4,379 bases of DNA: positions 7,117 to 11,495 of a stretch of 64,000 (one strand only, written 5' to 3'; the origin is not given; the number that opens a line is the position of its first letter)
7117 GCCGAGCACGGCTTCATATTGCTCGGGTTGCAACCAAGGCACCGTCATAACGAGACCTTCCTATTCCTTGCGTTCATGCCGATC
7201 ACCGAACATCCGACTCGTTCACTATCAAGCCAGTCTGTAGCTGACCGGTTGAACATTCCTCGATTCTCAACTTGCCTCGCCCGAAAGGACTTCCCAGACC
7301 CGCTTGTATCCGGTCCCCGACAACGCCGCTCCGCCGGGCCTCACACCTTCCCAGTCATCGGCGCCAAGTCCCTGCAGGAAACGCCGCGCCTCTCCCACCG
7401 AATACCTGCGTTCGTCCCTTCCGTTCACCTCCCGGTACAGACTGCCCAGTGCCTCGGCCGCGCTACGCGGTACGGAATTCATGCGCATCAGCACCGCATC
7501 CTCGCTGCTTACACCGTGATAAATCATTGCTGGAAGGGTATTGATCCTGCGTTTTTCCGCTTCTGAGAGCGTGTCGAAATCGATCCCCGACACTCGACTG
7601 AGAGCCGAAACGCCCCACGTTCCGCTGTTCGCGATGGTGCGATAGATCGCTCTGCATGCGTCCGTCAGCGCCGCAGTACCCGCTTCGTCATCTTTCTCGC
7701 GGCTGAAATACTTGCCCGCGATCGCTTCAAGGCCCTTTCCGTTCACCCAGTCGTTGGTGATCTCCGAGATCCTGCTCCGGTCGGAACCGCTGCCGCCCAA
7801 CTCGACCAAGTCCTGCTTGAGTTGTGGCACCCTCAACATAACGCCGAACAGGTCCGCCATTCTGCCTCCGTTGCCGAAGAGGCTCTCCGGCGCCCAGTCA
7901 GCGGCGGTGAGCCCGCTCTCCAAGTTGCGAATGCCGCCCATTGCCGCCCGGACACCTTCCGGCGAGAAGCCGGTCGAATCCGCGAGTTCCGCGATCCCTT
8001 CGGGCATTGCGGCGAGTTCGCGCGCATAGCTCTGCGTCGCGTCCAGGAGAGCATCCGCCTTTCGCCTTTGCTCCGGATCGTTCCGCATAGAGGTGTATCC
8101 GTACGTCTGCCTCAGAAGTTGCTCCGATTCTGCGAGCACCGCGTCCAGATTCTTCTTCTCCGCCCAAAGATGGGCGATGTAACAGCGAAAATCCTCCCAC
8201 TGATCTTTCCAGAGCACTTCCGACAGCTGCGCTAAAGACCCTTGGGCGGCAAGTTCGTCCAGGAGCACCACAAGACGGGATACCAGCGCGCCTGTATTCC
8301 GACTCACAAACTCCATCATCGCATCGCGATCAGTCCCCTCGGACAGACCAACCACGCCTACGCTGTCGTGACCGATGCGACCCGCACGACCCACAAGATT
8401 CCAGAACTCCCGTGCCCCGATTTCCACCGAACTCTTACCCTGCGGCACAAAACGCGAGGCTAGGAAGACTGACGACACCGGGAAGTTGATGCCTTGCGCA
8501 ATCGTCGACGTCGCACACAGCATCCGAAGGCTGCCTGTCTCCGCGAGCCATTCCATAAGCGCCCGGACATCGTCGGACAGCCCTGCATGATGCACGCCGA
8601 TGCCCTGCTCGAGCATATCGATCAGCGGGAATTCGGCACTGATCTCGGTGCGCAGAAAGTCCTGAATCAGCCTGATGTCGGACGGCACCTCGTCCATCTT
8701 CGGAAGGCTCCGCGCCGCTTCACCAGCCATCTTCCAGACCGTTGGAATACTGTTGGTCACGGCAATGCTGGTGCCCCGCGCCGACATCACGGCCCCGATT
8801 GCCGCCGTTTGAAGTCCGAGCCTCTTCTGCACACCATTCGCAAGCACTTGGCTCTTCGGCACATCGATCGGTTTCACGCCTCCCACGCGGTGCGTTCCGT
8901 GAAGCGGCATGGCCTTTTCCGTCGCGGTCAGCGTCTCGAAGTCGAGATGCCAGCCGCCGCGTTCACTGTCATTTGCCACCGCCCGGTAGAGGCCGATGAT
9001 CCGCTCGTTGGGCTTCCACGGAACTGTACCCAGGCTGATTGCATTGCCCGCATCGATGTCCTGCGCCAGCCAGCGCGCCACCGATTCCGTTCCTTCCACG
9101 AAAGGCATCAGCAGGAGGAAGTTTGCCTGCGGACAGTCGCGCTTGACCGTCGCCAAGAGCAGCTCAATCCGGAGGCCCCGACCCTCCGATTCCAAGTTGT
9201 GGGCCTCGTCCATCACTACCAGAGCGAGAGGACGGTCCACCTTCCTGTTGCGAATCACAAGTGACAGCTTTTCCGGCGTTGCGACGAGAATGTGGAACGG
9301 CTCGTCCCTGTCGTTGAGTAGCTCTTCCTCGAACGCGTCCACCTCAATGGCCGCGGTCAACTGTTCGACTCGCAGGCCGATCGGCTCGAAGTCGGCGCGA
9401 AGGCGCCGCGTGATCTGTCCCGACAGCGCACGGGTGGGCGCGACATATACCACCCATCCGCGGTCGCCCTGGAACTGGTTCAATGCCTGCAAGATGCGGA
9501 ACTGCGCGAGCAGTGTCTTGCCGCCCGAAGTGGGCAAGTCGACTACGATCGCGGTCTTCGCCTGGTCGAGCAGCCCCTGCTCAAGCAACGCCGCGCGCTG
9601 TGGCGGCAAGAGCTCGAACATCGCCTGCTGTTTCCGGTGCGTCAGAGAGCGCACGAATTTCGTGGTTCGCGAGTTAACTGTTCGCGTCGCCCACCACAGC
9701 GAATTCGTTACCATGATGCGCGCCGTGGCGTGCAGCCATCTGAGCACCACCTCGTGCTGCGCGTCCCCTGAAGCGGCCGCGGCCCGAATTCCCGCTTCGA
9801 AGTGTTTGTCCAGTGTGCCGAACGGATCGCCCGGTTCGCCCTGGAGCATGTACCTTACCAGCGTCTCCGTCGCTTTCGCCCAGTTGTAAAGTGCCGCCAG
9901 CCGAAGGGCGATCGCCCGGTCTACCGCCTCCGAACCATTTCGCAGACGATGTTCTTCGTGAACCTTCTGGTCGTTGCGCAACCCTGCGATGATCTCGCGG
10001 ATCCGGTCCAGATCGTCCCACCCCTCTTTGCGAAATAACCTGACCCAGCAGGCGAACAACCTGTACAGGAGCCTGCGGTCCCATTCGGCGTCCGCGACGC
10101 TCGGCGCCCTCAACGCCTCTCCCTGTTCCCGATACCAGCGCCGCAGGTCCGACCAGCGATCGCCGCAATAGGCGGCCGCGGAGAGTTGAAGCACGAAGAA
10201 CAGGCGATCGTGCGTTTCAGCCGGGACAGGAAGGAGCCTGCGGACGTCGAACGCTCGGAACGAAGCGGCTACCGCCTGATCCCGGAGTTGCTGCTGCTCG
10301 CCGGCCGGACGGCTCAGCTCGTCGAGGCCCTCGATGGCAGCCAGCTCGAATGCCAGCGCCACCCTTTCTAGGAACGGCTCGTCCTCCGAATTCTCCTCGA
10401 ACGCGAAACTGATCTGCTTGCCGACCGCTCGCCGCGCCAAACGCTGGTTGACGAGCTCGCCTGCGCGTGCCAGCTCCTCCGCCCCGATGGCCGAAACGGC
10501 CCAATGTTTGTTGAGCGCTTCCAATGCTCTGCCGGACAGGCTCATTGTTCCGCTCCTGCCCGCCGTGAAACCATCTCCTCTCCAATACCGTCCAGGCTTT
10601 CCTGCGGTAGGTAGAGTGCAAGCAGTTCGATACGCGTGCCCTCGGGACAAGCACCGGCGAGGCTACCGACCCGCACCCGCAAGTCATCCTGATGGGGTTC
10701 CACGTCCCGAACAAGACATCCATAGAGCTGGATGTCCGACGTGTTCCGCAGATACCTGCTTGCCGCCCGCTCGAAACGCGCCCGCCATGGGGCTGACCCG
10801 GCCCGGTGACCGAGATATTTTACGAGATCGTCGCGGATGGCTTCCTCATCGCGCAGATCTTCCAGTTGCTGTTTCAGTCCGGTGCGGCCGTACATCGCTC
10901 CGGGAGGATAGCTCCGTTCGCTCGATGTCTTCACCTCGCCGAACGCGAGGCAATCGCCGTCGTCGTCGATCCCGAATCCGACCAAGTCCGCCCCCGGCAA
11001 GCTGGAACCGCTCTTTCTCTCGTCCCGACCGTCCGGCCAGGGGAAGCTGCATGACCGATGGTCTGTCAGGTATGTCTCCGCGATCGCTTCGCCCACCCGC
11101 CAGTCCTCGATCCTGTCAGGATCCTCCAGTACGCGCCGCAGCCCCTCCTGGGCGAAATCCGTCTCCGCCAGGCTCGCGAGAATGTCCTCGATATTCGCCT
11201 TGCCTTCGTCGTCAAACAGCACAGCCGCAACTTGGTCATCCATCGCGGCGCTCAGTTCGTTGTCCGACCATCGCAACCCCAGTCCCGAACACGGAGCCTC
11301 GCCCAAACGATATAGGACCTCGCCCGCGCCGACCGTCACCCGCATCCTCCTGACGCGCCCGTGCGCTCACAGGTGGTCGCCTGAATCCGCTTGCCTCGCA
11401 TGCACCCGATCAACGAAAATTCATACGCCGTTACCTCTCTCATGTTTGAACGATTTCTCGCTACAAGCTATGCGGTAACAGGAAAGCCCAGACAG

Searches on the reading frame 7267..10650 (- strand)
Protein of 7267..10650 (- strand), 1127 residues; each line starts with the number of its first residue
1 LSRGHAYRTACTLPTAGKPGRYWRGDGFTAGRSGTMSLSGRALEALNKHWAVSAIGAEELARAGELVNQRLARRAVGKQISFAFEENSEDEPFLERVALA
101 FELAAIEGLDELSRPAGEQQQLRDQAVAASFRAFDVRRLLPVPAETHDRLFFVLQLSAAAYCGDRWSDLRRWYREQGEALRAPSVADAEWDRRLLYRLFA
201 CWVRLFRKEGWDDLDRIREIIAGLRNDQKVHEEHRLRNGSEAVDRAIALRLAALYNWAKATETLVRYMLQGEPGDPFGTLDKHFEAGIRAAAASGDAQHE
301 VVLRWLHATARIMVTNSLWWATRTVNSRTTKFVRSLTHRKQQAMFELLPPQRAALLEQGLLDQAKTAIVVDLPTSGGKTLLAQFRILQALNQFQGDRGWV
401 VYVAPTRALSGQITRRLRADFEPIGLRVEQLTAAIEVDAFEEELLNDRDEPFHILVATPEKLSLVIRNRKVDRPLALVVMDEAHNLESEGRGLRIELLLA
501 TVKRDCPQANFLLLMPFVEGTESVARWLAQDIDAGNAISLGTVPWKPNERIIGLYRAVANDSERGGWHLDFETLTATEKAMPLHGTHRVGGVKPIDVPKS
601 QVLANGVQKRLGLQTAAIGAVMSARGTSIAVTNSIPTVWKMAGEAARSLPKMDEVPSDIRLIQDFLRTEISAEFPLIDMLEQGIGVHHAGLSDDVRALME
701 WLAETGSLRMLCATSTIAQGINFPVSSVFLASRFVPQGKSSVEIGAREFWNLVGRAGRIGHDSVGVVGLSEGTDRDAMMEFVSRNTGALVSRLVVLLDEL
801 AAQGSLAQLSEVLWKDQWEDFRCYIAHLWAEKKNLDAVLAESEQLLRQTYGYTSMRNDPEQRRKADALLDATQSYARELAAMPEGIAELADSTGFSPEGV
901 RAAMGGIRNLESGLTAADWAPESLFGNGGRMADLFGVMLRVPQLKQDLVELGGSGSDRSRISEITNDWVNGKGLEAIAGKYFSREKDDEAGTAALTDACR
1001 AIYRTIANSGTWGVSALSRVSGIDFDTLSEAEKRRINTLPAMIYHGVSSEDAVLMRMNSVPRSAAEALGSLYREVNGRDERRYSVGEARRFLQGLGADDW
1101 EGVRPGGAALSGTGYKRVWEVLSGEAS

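Call 3: search_protein_families(library=pfam, proteins=[window:7267-10650:-], max_evalue=0.01)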
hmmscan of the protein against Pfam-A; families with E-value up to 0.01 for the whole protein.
window:7267-10650:- (1127 aa): 3 families
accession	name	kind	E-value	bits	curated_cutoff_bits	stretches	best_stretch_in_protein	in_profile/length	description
PF00270.35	DEAD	-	9.6e-23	81.2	26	1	365-508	14-150/167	DEAD/DEAH box helicase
PF04851.21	ResIII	-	4.6e-07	30.3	22.5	1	346-489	3-140/164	Type III restriction enzyme, res subunit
PF00271.37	Helicase_C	-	0.0057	17.3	23.5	0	683-760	41-110/110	Helicase conserved C-terminal domain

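Call 4: search_protein_families(library=padloc, proteins=[window:7267-10650:-], max_evalue=0.01)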
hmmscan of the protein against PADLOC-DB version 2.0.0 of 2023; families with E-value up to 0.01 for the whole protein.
window:7267-10650:- (1127 aa): 39 families (the best 25 are shown)
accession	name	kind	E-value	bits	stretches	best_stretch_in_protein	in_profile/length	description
PDLC04531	PDC-M23B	-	0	1387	1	47-1125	3-1060/1060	-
PDLC04532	PDC-M23B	-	3e-253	840.5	1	42-858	6-814/817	-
PDLC04530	PDC-M23B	-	5.1e-140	466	1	302-1084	21-794/828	-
PDLC00192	HamB1|HamB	-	3.1e-51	172.1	1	256-765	177-661/1104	DEAD-box helicase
PDLC00194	HamB1|HamB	-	1.2e-48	163.7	1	313-981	192-867/995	DEAD-box helicase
PDLC00188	HamB1|HamB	-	3e-47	159.3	2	337-531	233-422/1037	DEAD-box helicase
PDLC00186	HamB1|HamB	-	2.6e-43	146.1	2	610-765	374-527/864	DEAD-box helicase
PDLC00174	HamB1|HamB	-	9.2e-42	140.9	2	330-501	287-447/1163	DEAD-box helicase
PDLC00187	HamB1|HamB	-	1.1e-41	141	2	616-767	368-515/851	DEAD-box helicase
PDLC00200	HamB2|HamB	-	9.9e-40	134.3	2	606-794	374-555/865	DEAD-box helicase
PDLC00185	HamB1|HamB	-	6.9e-36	121.4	2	642-765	397-520/871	DEAD-box helicase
PDLC00175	HamB1|HamB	-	2.8e-34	115.7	1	304-767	193-631/1000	DEAD-box helicase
PDLC00178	HamB1|HamB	-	2.1e-32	110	2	346-531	245-425/830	DEAD-box helicase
PDLC00176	HamB1|HamB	-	4.9e-29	99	2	622-765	368-506/845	DEAD-box helicase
PDLC00199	HamB2|HamB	-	4.8e-28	95.6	2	613-765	366-513/841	DEAD-box helicase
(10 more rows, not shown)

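Call 5: search_protein_families(library=ncbifam, proteins=[window:7267-10650:-], max_evalue=0.01)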
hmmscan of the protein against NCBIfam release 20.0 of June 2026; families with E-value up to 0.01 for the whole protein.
window:7267-10650:- (1127 aa): 18 families
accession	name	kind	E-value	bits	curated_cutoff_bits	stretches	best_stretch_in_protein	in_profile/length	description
NF002654.0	PRK02362.1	equivalog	7.3e-36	123.8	887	2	339-530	16-193/739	ATP-dependent DNA helicase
NF001308.0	PRK00254.1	equivalog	1.1e-27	96.7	1216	2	340-531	17-192/720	ATP-dependent DNA helicase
NF040935.1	helicase_Hel308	equivalog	1.6e-26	92.7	1200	2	340-532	20-195/704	ATP-dependent DNA helicase Hel308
NF002251.0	PRK01172.1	equivalog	2.7e-25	88.7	891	2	546-838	167-442/674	ATP-dependent DNA helicase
TIGR04121.1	DEXH_lig_assoc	equivalog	1.1e-22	79.7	850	2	366-533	29-199/804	ligase-associated DNA damage response DEXH box helicase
NF010338.0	PRK13767.1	equivalog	2.7e-15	55.7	849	1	335-504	25-203/877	ATP-dependent helicase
NF041063.1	DpdF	equivalog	7.2e-08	31.5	550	1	349-495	143-291/813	protein DpdF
NF008163.0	PRK10917.1-1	equivalog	1.1e-06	27.3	796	1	376-487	300-403/692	ATP-dependent DNA helicase RecG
TIGR03817.1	DECH_helic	hypoth_equivalog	5.7e-06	24.9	874.1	1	365-486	51-169/742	helicase/secretion neighborhood putative DEAH-box helicase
TIGR01389.1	recQ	equivalog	6.8e-06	24.8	640.2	0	685-768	252-327/591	DNA helicase RecQ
NF008166.0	PRK10917.1-4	equivalog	7.1e-06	24.4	864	1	376-489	308-413/705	ATP-dependent DNA helicase RecG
NF008394.0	PRK11192.1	equivalog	1.6e-05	24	507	1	367-497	42-172/441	ATP-dependent RNA helicase SrmB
NF010337.0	PRK13766.1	equivalog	3.9e-05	22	610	1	366-485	31-143/781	Hef nuclease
TIGR00643.1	recG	equivalog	0.00048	18.9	659.4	1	376-486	267-369/629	ATP-dependent DNA helicase RecG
NF008164.0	PRK10917.1-2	equivalog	0.0019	16.5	785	0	375-486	307-410/704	ATP-dependent DNA helicase RecG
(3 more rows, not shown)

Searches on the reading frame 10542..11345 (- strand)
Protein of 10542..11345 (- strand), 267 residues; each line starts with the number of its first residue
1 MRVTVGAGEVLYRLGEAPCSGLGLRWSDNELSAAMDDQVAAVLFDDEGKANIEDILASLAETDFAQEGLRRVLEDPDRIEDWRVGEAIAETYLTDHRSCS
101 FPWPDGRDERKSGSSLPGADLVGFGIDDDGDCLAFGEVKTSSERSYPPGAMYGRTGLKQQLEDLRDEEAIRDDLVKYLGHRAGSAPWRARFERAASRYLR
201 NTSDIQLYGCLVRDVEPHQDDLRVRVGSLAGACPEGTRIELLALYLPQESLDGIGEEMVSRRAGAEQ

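Call 3: search_protein_families(library=pfam, proteins=[window:10542-11345:-], max_evalue=0.01)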
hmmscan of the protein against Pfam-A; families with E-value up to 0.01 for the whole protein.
window:10542-11345:- (267 aa): 0 families

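Call 4: search_protein_families(library=padloc, proteins=[window:10542-11345:-], max_evalue=0.01)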
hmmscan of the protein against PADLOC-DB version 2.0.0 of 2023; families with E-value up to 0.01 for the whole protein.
window:10542-11345:- (267 aa): 3 families
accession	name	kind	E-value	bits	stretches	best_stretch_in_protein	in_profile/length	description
PDLC04529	PDC-M23A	-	1.5e-100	333.6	1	6-259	4-258/265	-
PDLC04527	PDC-M23A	-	3.8e-72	240.7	1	12-250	10-251/263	-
PDLC04528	PDC-M23A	-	1.7e-28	97.9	1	35-248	38-249/265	-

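Call 5: search_protein_families(library=ncbifam, proteins=[window:10542-11345:-], max_evalue=0.01)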
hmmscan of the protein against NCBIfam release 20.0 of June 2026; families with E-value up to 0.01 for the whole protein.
window:10542-11345:- (267 aa): 0 families
